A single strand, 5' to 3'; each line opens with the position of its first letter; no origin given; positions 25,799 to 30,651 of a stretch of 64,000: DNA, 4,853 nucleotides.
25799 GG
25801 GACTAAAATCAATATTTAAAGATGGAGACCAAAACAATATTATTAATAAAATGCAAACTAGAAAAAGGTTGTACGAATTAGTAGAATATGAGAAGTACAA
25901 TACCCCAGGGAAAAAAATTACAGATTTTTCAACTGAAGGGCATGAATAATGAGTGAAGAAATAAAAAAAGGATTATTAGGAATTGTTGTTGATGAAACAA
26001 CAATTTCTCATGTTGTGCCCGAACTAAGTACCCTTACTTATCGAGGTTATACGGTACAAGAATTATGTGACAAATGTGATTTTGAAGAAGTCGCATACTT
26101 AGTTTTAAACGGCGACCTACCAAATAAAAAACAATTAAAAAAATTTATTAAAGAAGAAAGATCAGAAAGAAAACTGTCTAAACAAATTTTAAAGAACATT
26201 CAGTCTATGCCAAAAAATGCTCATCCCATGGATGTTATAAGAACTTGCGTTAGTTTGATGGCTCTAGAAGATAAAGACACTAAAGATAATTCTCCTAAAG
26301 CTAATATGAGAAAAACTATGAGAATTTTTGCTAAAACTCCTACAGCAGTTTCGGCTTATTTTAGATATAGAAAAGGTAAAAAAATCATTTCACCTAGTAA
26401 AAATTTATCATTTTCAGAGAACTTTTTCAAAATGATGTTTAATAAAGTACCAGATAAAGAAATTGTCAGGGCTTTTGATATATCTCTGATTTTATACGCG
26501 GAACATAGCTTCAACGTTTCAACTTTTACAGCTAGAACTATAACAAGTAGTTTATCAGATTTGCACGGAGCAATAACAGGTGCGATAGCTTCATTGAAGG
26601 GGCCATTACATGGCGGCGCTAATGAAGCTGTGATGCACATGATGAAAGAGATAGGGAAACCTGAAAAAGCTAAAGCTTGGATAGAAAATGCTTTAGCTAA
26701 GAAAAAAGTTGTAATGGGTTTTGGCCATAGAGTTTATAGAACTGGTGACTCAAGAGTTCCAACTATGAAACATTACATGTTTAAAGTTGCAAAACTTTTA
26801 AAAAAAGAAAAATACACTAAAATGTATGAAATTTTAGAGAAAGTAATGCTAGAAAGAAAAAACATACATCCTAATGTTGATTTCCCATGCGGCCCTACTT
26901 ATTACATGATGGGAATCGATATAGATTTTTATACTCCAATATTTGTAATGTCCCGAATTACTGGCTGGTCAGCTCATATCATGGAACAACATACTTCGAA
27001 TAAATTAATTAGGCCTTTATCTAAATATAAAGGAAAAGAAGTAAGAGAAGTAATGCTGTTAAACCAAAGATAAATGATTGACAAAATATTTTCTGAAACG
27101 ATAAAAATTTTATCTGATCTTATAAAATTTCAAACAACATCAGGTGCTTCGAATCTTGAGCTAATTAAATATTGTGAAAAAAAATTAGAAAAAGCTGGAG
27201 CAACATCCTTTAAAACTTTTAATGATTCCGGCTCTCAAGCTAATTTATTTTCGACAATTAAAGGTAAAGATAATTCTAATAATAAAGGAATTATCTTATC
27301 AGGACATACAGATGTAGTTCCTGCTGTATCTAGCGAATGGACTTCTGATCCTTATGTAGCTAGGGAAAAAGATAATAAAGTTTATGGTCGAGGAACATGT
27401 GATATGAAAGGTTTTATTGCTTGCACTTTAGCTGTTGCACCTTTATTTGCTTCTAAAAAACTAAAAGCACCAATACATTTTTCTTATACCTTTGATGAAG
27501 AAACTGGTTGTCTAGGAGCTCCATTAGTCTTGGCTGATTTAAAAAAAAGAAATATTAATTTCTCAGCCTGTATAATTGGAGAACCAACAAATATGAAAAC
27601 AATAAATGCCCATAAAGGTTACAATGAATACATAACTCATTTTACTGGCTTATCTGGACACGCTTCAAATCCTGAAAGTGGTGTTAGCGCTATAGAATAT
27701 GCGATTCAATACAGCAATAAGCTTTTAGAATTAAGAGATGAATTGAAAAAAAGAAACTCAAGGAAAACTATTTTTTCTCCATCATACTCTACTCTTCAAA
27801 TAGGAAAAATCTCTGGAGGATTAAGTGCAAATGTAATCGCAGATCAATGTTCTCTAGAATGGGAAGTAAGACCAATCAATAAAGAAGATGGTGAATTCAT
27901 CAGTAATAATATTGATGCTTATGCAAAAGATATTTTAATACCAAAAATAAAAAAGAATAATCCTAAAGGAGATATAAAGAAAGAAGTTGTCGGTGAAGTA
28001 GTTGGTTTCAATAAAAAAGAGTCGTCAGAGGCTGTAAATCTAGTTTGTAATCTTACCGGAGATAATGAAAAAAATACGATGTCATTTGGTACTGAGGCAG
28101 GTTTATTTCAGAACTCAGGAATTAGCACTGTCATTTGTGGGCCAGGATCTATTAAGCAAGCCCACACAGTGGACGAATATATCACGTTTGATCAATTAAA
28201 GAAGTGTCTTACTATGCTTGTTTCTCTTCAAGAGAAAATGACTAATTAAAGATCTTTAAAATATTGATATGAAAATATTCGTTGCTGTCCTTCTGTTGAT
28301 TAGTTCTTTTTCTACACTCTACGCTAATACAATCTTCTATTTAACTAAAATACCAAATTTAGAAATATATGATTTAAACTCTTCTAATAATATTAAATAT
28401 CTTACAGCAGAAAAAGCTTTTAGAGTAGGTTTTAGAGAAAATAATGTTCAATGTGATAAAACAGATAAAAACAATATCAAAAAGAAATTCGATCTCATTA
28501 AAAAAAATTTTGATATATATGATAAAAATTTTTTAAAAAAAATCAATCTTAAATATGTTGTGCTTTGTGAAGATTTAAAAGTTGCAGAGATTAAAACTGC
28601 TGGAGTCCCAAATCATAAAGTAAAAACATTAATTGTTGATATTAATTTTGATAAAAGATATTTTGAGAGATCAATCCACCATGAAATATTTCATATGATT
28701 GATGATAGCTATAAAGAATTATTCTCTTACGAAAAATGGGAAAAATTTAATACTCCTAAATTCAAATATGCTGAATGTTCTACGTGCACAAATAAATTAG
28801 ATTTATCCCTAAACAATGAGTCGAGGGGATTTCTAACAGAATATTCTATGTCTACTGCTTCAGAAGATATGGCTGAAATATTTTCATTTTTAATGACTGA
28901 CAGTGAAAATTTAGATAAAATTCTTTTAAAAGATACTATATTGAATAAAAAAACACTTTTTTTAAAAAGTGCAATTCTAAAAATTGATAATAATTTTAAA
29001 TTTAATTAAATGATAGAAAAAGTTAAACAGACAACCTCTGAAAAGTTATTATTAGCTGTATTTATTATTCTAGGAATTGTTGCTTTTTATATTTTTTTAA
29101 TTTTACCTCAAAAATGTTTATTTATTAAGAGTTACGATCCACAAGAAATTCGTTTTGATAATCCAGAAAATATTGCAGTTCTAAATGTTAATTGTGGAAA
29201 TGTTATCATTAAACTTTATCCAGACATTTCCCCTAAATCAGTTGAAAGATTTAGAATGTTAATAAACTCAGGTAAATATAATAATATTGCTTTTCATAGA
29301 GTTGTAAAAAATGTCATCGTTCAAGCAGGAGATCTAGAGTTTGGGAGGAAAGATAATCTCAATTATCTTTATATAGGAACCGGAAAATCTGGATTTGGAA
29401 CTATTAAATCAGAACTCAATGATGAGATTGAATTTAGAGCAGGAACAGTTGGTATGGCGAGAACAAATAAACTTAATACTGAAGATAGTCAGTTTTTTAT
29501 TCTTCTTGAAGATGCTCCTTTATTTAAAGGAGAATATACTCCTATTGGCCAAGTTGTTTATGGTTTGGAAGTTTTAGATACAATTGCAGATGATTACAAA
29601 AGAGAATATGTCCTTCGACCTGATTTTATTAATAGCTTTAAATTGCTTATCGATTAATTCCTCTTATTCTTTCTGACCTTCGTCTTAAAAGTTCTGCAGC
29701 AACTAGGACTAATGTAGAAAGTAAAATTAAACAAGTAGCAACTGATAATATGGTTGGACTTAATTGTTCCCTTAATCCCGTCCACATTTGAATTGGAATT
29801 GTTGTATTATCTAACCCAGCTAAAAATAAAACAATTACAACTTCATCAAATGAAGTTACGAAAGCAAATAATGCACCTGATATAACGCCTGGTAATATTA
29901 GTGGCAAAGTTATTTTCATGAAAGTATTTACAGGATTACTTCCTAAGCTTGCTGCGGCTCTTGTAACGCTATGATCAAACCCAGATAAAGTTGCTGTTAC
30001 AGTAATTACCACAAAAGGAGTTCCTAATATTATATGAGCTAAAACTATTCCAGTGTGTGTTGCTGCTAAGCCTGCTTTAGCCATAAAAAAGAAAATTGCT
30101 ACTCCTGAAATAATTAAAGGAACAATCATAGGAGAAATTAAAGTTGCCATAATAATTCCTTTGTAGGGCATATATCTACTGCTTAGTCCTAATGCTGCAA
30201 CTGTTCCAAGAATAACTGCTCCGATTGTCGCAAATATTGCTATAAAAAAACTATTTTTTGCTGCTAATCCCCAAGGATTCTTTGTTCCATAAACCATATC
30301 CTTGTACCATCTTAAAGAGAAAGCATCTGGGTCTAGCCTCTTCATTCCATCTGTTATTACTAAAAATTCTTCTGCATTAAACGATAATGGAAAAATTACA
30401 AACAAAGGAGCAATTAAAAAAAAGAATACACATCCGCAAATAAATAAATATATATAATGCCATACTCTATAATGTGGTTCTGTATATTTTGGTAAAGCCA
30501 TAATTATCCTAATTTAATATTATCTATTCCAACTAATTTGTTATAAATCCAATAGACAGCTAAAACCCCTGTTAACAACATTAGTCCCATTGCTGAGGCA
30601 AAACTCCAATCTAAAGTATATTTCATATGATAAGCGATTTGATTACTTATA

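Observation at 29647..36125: Pot-type ABC importer in one operon with EutA-like and EutD/DoeA-like enzymes: candidate uptake-and-ring-opening module for an ectoine-like or other cyclic/amidino N-compound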

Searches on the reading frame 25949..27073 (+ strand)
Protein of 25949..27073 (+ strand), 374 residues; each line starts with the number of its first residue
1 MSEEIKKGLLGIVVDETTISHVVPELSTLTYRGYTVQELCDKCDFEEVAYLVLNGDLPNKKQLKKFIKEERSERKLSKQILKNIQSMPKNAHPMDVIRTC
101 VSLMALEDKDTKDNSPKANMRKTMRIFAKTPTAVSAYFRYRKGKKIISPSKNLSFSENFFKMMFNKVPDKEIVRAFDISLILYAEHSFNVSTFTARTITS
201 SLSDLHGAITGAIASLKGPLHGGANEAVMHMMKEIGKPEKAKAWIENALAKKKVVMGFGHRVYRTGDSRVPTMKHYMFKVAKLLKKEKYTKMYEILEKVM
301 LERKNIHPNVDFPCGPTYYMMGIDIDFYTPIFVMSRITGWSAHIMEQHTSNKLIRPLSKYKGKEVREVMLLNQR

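Call 55: search_protein_families(library=ncbifam, proteins=[window:25949-27073:+], max_evalue=1e-10)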
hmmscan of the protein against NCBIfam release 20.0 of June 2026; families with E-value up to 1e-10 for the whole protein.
window:25949-27073:+ (374 aa): 20 families
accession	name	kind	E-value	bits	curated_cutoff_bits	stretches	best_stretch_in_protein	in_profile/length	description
NF010636.0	PRK14033.1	equivalog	1.4e-177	590.2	479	1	2-369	6-373/376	bifunctional 2-methylcitrate synthase/citrate synthase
TIGR01800.1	cit_synth_II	subfamily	3.2e-139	463.8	421.3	1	7-374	1-368/368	2-methylcitrate synthase/citrate synthase II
NF010637.0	PRK14034.1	equivalog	2.1e-114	382.3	594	1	5-374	3-371/372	citrate synthase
NF041301.1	Cit_synth_Halo_CitZ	equivalog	4.1e-113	378.2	550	1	1-374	1-379/379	citrate synthase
NF009006.1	PRK12351.1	equivalog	3.3e-109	364.7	550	1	8-374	9-376/376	bifunctional 2-methylcitrate synthase/citrate synthase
NF010638.0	PRK14035.1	equivalog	3.5e-108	361.7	572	1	4-374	3-372/372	citrate synthase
NF009004.0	PRK12349.1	equivalog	2.6e-107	358.9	508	1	3-365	5-368/372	citrate synthase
NF010639.0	PRK14036.1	equivalog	5.7e-104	347.8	502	1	3-374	4-378/379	citrate synthase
NF041157.1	Cit_synThplmales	equivalog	2.3e-98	329.8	590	1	3-374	2-376/377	citrate synthase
NF010640.0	PRK14037.1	subfamily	4.9e-85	285.7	504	1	3-374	2-377/377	citrate synthase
NF004126.0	PRK05614.1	equivalog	3.1e-84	282.9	505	1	16-373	56-429/430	citrate synthase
TIGR01798.1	cit_synth_I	equivalog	4.1e-74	249.7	485.15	1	16-368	43-412/412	citrate synthase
NF009005.0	PRK12350.1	subfamily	1e-67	228.9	332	1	3-368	2-355/366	citrate synthase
NF010635.0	PRK14032.1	subfamily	1.2e-66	225.1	426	1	21-363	61-438/448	citrate synthase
NF007128.0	PRK09569.1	subfamily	7.9e-50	169.7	344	1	3-359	36-422/437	citrate (Si)-synthase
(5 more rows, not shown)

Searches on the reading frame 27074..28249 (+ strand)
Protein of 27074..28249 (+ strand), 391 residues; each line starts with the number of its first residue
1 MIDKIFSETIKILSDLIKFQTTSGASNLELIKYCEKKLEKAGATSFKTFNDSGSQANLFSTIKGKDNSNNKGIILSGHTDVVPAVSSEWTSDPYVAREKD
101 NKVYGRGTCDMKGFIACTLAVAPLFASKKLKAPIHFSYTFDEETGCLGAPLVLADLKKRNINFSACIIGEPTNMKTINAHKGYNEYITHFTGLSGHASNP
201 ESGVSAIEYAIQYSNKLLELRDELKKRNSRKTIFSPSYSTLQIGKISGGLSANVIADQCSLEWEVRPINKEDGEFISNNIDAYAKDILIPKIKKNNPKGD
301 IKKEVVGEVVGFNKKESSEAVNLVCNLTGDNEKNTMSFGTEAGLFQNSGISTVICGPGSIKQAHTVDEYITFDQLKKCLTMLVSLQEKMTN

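Call 4: search_protein_families(library=ncbifam, proteins=[window:27074-28249:+], max_evalue=0.001)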
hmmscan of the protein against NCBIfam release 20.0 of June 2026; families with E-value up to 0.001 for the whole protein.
window:27074-28249:+ (391 aa): 50 families (the best 25 are shown)
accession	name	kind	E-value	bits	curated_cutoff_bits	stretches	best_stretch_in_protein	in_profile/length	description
NF005710.0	PRK07522.1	subfamily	1.1e-134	449.5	412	1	7-390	8-389/391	acetylornithine deacetylase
TIGR01892.1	AcOrn-deacetyl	equivalog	1.4e-107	359.9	297.7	1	12-383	2-362/365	acetylornithine deacetylase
NF003474.0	PRK05111.1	equivalog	4.4e-75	253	460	1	19-387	24-378/383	acetylornithine deacetylase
TIGR01910.1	DapE-ArgE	subfamily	1.8e-63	215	217.6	1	10-378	1-370/373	ArgE/DapE family deacylase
NF006365.0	PRK08588.1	subfamily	2.1e-48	165.6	289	1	7-382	7-373/383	succinyl-diaminopimelate desuccinylase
NF006439.0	PRK08737.1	equivalog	3.4e-48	164.5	345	1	6-380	5-355/364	acetylornithine deacetylase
NF006399.0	PRK08651.1-2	equivalog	6.2e-41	140.7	381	1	8-385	5-400/405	succinyl-diaminopimelate desuccinylase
NF009557.0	PRK13009.1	equivalog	2.8e-40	138.6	284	1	8-385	4-370/377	succinyl-diaminopimelate desuccinylase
NF005373.0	PRK06915.1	equivalog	3.4e-39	135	428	1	48-381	76-409/422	peptidase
NF006400.0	PRK08651.1-3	equivalog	2.9e-38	131.7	374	1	2-389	5-406/410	succinyl-diaminopimelate desuccinylase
NF009555.0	PRK13004.1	equivalog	3.8e-38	131.4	321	1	7-389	15-395/399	YgeY family selenium metabolism-linked hydrolase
TIGR01246.1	dapE_proteo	equivalog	9.3e-33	113.7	361.8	1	11-385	3-366/370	succinyl-diaminopimelate desuccinylase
NF006370.0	PRK08596.1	equivalog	1.7e-30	105.9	412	1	2-383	12-413/425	acetylornithine deacetylase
NF005306.0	PRK06837.1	subfamily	2.4e-29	102.4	376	1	54-378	82-410/427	ArgE/DapE family deacylase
NF005913.0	PRK07906.1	subfamily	1e-26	93.6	382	1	7-150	15-164/442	hypothetical protein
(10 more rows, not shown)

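Call 5: search_protein_families(library=pfam, proteins=[window:27074-28249:+], max_evalue=0.001)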
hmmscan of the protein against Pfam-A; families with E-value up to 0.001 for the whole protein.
window:27074-28249:+ (391 aa): 3 families
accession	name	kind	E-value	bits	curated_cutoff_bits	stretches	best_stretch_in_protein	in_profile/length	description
PF01546.33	Peptidase_M20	-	3.5e-33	115.7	24.6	1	74-385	1-203/206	Peptidase family M20/M25/M40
PF07687.19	M20_dimer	-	3.3e-19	69.3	21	1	178-288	1-103/107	Peptidase dimerisation domain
PF04389.22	Peptidase_M28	-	6.1e-05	23.3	21.3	1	57-158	1-83/193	Peptidase family M28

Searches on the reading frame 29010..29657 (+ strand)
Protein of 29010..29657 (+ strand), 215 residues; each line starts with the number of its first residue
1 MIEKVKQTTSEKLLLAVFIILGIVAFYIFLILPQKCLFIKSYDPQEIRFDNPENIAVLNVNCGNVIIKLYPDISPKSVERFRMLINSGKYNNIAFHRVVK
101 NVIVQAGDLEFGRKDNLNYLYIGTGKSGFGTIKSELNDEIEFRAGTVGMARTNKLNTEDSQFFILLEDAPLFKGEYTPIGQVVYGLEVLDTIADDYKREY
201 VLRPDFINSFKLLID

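Call 55: search_protein_families(library=ncbifam, proteins=[window:29010-29657:+], max_evalue=1e-10)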
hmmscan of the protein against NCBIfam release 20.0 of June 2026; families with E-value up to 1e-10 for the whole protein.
window:29010-29657:+ (215 aa): 2 families
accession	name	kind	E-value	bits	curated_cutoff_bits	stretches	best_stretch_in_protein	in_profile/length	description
NF008151.0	PRK10903.1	equivalog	3.2e-16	59.4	308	1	55-194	30-164/190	peptidylprolyl isomerase A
NF008057.0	PRK10791.1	equivalog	3.8e-15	56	297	1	58-175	4-113/164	peptidylprolyl isomerase B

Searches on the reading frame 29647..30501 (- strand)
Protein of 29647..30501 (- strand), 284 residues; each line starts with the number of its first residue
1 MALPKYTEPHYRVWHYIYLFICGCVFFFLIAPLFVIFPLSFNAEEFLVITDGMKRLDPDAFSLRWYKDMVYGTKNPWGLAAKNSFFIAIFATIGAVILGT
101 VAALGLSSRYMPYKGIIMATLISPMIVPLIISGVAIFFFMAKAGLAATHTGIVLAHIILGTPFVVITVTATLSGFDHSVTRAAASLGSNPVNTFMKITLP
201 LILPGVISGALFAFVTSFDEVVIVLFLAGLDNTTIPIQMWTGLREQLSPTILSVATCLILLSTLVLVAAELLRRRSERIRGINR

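Call 4: search_protein_families(library=ncbifam, proteins=[window:29647-30501:-], max_evalue=0.001)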
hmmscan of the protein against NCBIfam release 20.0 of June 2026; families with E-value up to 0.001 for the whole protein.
window:29647-30501:- (284 aa): 25 families
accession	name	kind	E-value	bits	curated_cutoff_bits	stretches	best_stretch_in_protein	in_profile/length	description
NF007047.0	PRK09500.1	equivalog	1.2e-39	136.5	326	1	23-276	12-255/257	spermidine/putrescine ABC transporter permease PotC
NF007889.0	PRK10592.1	equivalog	5.5e-33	114.7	476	1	14-280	11-273/281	putrescine ABC transporter permease PotI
NF043073.1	MMSYN1_0195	equivalog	4.4e-24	84.7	1250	1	25-267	13-242/1021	spermidine/putrescine ABC transporter permease/substrate-binding protein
TIGR02141.1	modB_ABC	equivalog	1.2e-22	80.5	182.6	1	84-275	3-208/208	molybdate ABC transporter permease subunit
TIGR01581.1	Mo_ABC_porter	hypoth_equivalog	3.2e-21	75.8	210.3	1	80-267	22-224/225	ABC transporter permease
NF011624.0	PRK15050.1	equivalog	5.4e-17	61.8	247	1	47-269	45-282/297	2-aminoethylphosphonate ABC transporter permease subunit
NF006939.0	PRK09421.1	equivalog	5.9e-16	58.6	262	1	84-278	15-226/230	molybdate ABC transporter permease subunit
TIGR02139.1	permease_CysT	equivalog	2e-15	57.1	246.1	1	80-277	51-263/265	sulfate ABC transporter permease subunit CysT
NF040839.1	tungstate_WtpB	equivalog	3.4e-15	56.3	340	1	81-274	46-249/251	tungstate ABC transporter permease WtpB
TIGR00969.1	3a0106s02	subfamily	5.3e-15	55.6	240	1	80-275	62-272/272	sulfate ABC transporter permease subunit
TIGR03226.1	PhnU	equivalog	9.3e-14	51.6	283.45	1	150-278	180-306/311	2-aminoethylphosphonate ABC transporter permease subunit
TIGR03255.1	PhnV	equivalog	4.7e-13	49.4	358.7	1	24-278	24-267/270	2-aminoethylphosphonate ABC transport system, membrane component PhnV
NF007963.0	PRK10683.1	equivalog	4.2e-11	42.8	489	1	147-261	186-297/317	putrescine ABC transporter permease PotH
NF008208.0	PRK10971.1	equivalog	4.7e-11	42.7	415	1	82-278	61-272/277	sulfate/thiosulfate ABC transporter permease CysT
NF040932.1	ABC_arch_GlcU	equivalog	9.6e-11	41.8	340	1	79-250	60-237/272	glucose ABC transporter permease GlcU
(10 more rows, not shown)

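Call 5: search_protein_families(library=pfam, proteins=[window:29647-30501:-], max_evalue=0.001)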
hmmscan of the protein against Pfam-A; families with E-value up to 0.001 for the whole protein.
window:29647-30501:- (284 aa): 1 family
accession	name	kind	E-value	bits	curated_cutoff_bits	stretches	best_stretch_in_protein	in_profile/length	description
PF00528.27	BPD_transp_1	-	1.2e-14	54.9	26.4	1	96-276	2-182/184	Binding-protein-dependent transport system inner membrane component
